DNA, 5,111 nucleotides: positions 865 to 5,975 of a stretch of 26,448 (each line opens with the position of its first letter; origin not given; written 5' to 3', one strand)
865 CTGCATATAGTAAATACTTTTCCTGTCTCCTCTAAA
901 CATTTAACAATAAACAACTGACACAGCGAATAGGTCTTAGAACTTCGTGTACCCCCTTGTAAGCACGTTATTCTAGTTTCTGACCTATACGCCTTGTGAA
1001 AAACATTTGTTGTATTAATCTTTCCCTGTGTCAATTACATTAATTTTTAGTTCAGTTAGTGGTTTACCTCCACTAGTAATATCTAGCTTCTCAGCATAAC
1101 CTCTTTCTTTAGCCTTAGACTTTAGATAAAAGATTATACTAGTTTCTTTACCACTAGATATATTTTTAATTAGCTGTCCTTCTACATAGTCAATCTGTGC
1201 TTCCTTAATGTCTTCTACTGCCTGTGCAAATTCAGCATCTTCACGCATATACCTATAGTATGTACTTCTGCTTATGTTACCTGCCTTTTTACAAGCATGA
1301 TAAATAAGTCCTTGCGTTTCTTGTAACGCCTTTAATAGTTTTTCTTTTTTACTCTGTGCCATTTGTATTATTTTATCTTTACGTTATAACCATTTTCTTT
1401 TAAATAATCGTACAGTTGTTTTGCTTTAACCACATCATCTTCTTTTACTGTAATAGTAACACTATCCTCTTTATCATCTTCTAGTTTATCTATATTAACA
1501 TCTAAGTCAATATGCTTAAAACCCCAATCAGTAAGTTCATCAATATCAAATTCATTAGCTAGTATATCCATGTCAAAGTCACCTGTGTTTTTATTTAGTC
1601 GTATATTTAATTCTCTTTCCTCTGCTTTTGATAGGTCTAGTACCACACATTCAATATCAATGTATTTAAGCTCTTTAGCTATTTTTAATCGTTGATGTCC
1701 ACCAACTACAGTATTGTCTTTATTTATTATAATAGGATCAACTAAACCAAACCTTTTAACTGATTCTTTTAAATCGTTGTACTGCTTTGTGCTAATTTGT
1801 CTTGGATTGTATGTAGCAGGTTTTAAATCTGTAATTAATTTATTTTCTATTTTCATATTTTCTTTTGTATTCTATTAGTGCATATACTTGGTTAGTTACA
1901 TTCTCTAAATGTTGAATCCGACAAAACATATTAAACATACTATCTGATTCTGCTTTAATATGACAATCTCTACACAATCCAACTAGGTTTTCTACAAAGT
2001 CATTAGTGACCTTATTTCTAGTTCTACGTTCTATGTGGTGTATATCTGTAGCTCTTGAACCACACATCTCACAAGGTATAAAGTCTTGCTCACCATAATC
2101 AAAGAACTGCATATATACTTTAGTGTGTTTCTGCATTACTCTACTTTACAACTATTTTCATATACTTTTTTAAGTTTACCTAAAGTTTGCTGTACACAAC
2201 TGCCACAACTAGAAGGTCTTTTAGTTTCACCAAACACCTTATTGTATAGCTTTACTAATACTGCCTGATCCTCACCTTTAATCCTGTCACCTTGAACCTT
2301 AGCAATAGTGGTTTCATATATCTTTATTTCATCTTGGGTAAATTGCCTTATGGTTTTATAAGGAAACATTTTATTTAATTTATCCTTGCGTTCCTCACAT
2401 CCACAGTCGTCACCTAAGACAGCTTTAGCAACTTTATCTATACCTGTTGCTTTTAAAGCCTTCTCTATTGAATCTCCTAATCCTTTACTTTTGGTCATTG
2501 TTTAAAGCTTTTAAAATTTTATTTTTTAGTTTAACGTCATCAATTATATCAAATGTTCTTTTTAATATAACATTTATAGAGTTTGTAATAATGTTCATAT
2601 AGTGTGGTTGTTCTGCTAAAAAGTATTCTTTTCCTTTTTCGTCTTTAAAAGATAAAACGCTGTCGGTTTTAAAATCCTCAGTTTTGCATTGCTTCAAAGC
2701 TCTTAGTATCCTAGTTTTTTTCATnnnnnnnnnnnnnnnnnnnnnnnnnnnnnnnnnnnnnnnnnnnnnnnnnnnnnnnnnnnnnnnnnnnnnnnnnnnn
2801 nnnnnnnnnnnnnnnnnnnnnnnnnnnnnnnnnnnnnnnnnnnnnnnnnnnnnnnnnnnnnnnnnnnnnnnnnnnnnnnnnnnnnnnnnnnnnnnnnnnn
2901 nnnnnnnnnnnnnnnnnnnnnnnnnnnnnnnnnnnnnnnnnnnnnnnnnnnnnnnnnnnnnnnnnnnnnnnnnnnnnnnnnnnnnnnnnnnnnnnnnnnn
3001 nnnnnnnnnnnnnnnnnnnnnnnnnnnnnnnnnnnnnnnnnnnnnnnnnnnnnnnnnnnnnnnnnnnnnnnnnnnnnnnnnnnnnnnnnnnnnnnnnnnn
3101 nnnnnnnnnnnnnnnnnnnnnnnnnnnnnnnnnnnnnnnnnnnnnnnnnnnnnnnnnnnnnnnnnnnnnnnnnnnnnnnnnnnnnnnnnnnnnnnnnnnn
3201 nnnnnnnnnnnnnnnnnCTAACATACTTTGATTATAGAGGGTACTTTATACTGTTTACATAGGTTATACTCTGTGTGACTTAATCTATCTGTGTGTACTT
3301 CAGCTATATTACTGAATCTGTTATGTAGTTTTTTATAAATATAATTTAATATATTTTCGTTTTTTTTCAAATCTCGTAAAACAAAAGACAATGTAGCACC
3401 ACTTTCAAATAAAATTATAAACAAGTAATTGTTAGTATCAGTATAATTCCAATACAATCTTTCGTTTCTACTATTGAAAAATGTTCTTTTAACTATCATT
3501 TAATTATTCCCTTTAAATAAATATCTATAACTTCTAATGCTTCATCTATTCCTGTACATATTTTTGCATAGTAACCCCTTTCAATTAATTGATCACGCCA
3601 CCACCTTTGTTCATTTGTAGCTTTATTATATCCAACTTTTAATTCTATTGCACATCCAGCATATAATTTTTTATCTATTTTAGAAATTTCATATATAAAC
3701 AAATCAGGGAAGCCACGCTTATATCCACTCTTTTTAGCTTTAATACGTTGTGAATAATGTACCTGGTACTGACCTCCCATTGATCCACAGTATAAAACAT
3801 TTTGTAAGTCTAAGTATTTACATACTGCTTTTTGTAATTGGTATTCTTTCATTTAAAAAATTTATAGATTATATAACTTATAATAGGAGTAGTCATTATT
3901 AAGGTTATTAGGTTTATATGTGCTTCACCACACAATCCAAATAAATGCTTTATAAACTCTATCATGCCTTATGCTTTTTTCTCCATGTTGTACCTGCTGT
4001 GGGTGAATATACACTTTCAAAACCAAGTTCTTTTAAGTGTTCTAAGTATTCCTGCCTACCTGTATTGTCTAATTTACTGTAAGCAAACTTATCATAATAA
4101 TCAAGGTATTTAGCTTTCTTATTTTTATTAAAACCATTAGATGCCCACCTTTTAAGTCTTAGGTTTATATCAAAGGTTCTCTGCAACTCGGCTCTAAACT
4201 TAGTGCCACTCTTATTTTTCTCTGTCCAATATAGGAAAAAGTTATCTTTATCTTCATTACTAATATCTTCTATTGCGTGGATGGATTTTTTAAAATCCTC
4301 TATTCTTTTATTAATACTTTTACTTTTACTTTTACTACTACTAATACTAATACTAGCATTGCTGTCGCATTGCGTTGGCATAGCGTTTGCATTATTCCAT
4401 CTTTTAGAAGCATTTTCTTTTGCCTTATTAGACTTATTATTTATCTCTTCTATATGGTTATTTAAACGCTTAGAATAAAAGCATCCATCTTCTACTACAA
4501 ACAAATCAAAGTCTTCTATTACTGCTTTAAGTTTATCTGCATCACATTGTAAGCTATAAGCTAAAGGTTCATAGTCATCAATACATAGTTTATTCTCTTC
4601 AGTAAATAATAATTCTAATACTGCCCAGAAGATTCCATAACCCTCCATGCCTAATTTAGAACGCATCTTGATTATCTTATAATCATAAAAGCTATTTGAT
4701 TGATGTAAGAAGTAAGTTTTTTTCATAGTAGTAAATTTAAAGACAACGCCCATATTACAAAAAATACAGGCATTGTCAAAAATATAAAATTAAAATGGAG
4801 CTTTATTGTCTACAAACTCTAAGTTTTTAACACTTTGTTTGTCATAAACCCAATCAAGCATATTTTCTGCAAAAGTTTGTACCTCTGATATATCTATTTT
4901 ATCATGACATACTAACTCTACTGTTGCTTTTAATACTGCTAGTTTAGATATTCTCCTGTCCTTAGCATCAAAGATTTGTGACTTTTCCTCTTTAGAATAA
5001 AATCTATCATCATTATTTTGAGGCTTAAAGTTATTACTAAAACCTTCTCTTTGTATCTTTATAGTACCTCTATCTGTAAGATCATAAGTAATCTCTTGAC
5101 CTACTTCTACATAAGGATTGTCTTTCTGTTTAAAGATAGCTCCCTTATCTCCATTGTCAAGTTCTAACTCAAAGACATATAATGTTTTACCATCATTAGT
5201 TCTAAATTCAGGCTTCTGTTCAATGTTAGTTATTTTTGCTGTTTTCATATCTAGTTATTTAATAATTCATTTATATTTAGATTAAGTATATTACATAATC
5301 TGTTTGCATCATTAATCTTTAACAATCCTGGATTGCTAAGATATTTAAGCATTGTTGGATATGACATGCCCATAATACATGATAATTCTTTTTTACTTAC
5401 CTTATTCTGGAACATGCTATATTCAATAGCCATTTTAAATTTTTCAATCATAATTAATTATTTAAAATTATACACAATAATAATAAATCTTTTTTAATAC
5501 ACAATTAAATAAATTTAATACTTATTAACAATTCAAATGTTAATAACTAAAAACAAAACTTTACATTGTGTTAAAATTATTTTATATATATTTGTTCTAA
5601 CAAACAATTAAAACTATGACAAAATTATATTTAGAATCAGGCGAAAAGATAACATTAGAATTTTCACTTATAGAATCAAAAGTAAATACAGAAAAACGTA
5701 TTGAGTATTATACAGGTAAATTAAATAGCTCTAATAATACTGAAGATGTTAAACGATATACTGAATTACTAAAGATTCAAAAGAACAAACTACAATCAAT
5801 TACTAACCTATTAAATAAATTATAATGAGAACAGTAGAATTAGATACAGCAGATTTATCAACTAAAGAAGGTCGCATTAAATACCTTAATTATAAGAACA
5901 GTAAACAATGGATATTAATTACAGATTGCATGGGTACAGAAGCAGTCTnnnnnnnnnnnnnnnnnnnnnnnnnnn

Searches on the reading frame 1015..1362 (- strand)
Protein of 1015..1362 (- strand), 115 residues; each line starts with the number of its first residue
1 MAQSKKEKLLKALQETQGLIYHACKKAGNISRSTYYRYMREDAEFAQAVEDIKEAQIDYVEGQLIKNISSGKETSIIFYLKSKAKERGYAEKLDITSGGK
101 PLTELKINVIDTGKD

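Call 21: search_protein_families(library=phrogs, proteins=[window:1015-1362:-], max_evalue=0.01)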
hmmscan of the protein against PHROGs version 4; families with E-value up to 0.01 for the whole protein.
window:1015-1362:- (115 aa): 5 families
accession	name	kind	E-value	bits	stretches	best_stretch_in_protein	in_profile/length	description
phrog_4044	-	head and packaging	2.1e-11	44.7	1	2-92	25-114/180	terminase small subunit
phrog_309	-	head and packaging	2.4e-06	28.7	1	29-86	167-248/319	terminase small subunit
phrog_4102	-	head and packaging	7.3e-05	24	1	3-72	17-91/166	terminase small subunit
phrog_24579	-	head and packaging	0.00087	20.3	1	14-82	28-98/126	terminase small subunit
phrog_1482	-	head and packaging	0.0012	19.5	1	4-66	18-79/147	terminase small subunit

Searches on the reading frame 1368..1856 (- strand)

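Call 21: search_protein_families(library=phrogs, proteins=[window:1368-1856:-], max_evalue=0.01)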
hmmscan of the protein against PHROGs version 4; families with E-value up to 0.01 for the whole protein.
window:1368-1856:- (162 aa): 27 families (the best 25 are shown)
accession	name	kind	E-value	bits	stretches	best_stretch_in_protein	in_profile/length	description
phrog_498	-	other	4.1e-36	125.7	1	1-149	33-196/633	DNA methyltransferase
phrog_620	-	DNA, RNA and nucleotide metabolism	8.3e-36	125.1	1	1-139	7-149/217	ParB-like partition protein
phrog_9353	-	unknown function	1.1e-29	105.1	1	10-142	18-158/245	-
phrog_940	-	DNA, RNA and nucleotide metabolism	1.4e-19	71.6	1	1-133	4-137/388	nuclease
phrog_5475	-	unknown function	8.2e-18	65.4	1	3-105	3-102/458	-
phrog_8071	-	DNA, RNA and nucleotide metabolism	1.2e-15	58.7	1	1-137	5-147/389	ParB-like partition protein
phrog_15396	-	DNA, RNA and nucleotide metabolism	7.2e-14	53.2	1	3-119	4-123/258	ParB-like partition nuclease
phrog_930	-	DNA, RNA and nucleotide metabolism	1.9e-13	51.8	1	2-139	6-150/223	ParB-like partition protein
phrog_723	-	DNA, RNA and nucleotide metabolism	1.1e-12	49.2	1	3-141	13-158/223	ParB-like partition protein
phrog_12047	-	DNA, RNA and nucleotide metabolism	5.7e-12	46.8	1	27-90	22-84/301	ParB-like partition nuclease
phrog_18056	-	DNA, RNA and nucleotide metabolism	1.6e-11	44.7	1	1-94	1-88/387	ParB-like partition nuclease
phrog_17622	-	unknown function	6.7e-10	39.7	1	16-115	26-134/222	-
phrog_4715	-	DNA, RNA and nucleotide metabolism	8.9e-10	38.6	1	8-93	152-242/630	ParB-like partition protein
phrog_26387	-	DNA, RNA and nucleotide metabolism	3.5e-09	37.4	1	9-87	16-99/252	ParB-like partition nuclease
phrog_8947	-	unknown function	5.1e-09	37.1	1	21-85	34-99/219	-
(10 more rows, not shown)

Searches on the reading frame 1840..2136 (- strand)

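Call 21: search_protein_families(library=phrogs, proteins=[window:1840-2136:-], max_evalue=0.01)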
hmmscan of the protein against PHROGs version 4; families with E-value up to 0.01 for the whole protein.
window:1840-2136:- (98 aa): 18 families
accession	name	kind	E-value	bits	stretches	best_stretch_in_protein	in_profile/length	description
phrog_740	-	DNA, RNA and nucleotide metabolism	4.3e-07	30.2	1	21-65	40-87/332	HNH endonuclease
phrog_8048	-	DNA, RNA and nucleotide metabolism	1.1e-06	29.1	1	15-66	172-229/273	HNH endonuclease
phrog_5956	-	DNA, RNA and nucleotide metabolism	4.8e-06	27.3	1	17-64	57-109/138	HNH endonuclease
phrog_119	-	DNA, RNA and nucleotide metabolism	1.9e-05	24.7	1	16-65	200-257/443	HNH endonuclease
phrog_7785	-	DNA, RNA and nucleotide metabolism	2.5e-05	25.3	1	17-65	68-114/147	HNH endonuclease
phrog_144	-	DNA, RNA and nucleotide metabolism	3.3e-05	24.6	1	22-64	87-134/175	HNH endonuclease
phrog_4581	-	head and packaging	3.6e-05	24.3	1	16-63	62-109/395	terminase small subunit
phrog_8446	-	DNA, RNA and nucleotide metabolism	8.8e-05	23.3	1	17-67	138-200/211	HNH endonuclease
phrog_4160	-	unknown function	0.00016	22.7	1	14-69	65-126/178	-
phrog_589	-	DNA, RNA and nucleotide metabolism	0.00016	22.4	1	22-61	94-137/179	HNH endonuclease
phrog_24030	-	DNA, RNA and nucleotide metabolism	0.00018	21.9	1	17-65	16-65/342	RNA ligase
phrog_1271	-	DNA, RNA and nucleotide metabolism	0.00026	21.5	1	21-68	268-321/361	HNH endonuclease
phrog_2214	-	DNA, RNA and nucleotide metabolism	0.00061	20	1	20-82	194-256/429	HNH endonuclease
phrog_7370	-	DNA, RNA and nucleotide metabolism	0.0017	19.4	1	21-64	43-85/115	HNH endonuclease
phrog_333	-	DNA, RNA and nucleotide metabolism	0.0019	19.3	1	22-60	36-76/138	HNH endonuclease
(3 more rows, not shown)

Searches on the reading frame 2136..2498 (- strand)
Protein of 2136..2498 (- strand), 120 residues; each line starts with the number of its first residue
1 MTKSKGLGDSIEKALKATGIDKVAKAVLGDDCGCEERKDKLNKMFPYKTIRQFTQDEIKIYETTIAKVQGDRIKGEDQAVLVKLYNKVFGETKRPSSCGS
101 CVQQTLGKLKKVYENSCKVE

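Call 21: search_protein_families(library=phrogs, proteins=[window:2136-2498:-], max_evalue=0.01)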
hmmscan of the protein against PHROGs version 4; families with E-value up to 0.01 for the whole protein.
window:2136-2498:- (120 aa): 1 family
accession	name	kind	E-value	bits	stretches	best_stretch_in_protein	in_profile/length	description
phrog_32048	-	unknown function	3.4e-09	38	1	2-114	9-112/119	-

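Call 28: search_protein_families(library=ncbifam, proteins=[window:2136-2498:-], max_evalue=0.1)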
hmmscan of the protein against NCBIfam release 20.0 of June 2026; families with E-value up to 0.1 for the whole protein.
window:2136-2498:- (120 aa): 0 families

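Call 80: search_protein_families(library=pfam, proteins=[window:2136-2498:-], max_evalue=0.1)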
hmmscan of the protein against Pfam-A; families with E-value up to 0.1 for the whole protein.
window:2136-2498:- (120 aa): 1 family
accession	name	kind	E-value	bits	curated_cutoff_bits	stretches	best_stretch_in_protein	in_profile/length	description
PF07141.16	Phage_term_sma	-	0.025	14.9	22.8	1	31-103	29-101/174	Putative bacteriophage terminase small subunit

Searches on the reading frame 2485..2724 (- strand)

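Call 21: search_protein_families(library=phrogs, proteins=[window:2485-2724:-], max_evalue=0.01)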
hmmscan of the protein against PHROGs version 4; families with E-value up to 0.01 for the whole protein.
window:2485-2724:- (79 aa): 0 families

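Call 28: search_protein_families(library=ncbifam, proteins=[window:2485-2724:-], max_evalue=0.1)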
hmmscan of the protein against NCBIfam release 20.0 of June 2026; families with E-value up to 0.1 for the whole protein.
window:2485-2724:- (79 aa): 1 family
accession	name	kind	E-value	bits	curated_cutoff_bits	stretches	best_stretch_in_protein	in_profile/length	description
NF003504.0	PRK05170.2-2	equivalog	0.019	15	150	1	26-75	31-80/104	YcgN family cysteine cluster protein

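Call 80: search_protein_families(library=pfam, proteins=[window:2485-2724:-], max_evalue=0.1)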
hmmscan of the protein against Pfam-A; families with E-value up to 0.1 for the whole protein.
window:2485-2724:- (79 aa): 0 families

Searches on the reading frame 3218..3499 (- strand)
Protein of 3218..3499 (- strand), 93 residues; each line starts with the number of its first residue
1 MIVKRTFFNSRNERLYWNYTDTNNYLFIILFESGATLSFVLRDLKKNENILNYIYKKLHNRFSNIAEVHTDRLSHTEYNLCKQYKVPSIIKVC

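Call 21: search_protein_families(library=phrogs, proteins=[window:3218-3499:-], max_evalue=0.01)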
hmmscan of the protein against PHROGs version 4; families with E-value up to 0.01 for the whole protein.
window:3218-3499:- (93 aa): 0 families

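Call 28: search_protein_families(library=ncbifam, proteins=[window:3218-3499:-], max_evalue=0.1)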
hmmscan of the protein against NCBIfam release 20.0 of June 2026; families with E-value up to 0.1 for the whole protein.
window:3218-3499:- (93 aa): 2 families
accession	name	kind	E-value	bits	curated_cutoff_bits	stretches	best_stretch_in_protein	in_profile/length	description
NF009804.0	PRK13288.1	equivalog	0.048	13.1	218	1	22-76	17-68/215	pyrophosphatase PpaX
NF001457.0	PRK00317.1-3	equivalog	0.077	12.5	164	1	31-83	136-187/200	molybdenum cofactor guanylyltransferase MobA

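Call 80: search_protein_families(library=pfam, proteins=[window:3218-3499:-], max_evalue=0.1)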
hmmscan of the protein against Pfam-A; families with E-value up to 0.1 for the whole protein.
window:3218-3499:- (93 aa): 0 families

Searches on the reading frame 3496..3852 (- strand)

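Call 21: search_protein_families(library=phrogs, proteins=[window:3496-3852:-], max_evalue=0.01)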
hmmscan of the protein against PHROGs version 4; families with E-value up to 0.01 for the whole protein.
window:3496-3852:- (118 aa): 4 families
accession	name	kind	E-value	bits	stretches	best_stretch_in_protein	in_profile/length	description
phrog_824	-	unknown function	1.5e-16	62.1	1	34-114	100-176/265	-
phrog_5702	-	DNA, RNA and nucleotide metabolism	9.7e-14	52.1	1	43-112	2-66/70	Holliday junction resolvase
phrog_2363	-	unknown function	2e-08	35.1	1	12-112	75-170/192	-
phrog_93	-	DNA, RNA and nucleotide metabolism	0.0091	15.7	1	1-113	352-442/613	endonuclease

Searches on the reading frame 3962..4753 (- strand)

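Call 21: search_protein_families(library=phrogs, proteins=[window:3962-4753:-], max_evalue=0.01)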
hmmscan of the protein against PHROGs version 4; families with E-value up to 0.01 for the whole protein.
window:3962-4753:- (263 aa): 11 families
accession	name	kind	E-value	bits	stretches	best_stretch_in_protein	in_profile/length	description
phrog_38715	-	unknown function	3.1e-14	54.3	1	16-132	7-130/269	-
phrog_2562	-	DNA, RNA and nucleotide metabolism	6.7e-12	46.7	1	13-182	10-204/290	replication initiation protein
phrog_19415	-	unknown function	4.5e-07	31.1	1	97-216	93-211/224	-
phrog_24189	-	unknown function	4.2e-06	28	1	13-71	17-79/151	-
phrog_9327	-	DNA, RNA and nucleotide metabolism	5e-06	27.3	1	74-129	64-119/276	primosomal protein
phrog_6950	-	unknown function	1.3e-05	25.4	1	34-130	18-118/415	-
phrog_21472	-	unknown function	2e-05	25.4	1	31-153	18-137/299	-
phrog_4118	-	DNA, RNA and nucleotide metabolism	3.6e-05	24.3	1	32-145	16-130/315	primosomal protein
phrog_34432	-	unknown function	0.00044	21.3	1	31-150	20-135/220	-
phrog_3999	-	unknown function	0.0096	17.1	0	93-162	32-104/107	-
phrog_20981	-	unknown function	0.0099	16.6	0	14-53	3-44/293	-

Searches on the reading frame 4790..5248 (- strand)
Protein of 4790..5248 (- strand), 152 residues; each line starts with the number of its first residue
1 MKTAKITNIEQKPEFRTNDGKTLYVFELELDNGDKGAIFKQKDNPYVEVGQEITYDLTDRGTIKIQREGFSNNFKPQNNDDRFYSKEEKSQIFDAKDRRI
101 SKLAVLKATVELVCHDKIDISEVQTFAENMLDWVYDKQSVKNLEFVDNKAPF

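Call 21: search_protein_families(library=phrogs, proteins=[window:4790-5248:-], max_evalue=0.01)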
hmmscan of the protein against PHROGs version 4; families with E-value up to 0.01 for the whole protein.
window:4790-5248:- (152 aa): 1 family
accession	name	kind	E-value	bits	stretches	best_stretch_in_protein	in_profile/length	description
phrog_7797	-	unknown function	0.0081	17.2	0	81-147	18-82/91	-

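Call 28: search_protein_families(library=ncbifam, proteins=[window:4790-5248:-], max_evalue=0.1)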
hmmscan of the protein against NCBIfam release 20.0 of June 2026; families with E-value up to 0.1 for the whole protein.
window:4790-5248:- (152 aa): 1 family
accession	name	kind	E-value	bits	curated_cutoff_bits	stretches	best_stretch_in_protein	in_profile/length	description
TIGR01451.2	B_ant_repeat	repeat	0.076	13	24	0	40-58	1-19/53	DUF11 type repeat protein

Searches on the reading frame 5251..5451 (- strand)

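Call 22: search_protein_families(library=phrogs, proteins=[window:5251-5451:-], max_evalue=0.01)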
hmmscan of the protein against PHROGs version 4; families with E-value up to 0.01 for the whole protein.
window:5251-5451:- (66 aa): 2 families
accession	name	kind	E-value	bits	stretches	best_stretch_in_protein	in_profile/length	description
phrog_1373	-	transcription regulation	0.003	18.5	1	5-61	64-120/166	transcriptional regulator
phrog_4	-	transcription regulation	0.0031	17.5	1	4-65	136-193/400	transcriptional repressor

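Call 28: search_protein_families(library=ncbifam, proteins=[window:5251-5451:-], max_evalue=0.1)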
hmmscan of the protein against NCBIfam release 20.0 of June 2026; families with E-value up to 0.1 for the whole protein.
window:5251-5451:- (66 aa): 0 families

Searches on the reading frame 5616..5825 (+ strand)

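Call 22: search_protein_families(library=phrogs, proteins=[window:5616-5825:+], max_evalue=0.01)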
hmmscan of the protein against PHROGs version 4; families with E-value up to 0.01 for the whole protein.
window:5616-5825:+ (69 aa): 0 families

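Call 28: search_protein_families(library=ncbifam, proteins=[window:5616-5825:+], max_evalue=0.1)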
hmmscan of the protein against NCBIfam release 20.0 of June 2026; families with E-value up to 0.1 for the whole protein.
window:5616-5825:+ (69 aa): 1 family
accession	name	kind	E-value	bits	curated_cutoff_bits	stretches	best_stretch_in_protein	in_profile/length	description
NF033479.0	Efa1_rel_toxin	subfamily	0.067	9.7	4000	1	22-68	401-445/3223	LifA/Efa1-related large cytotoxin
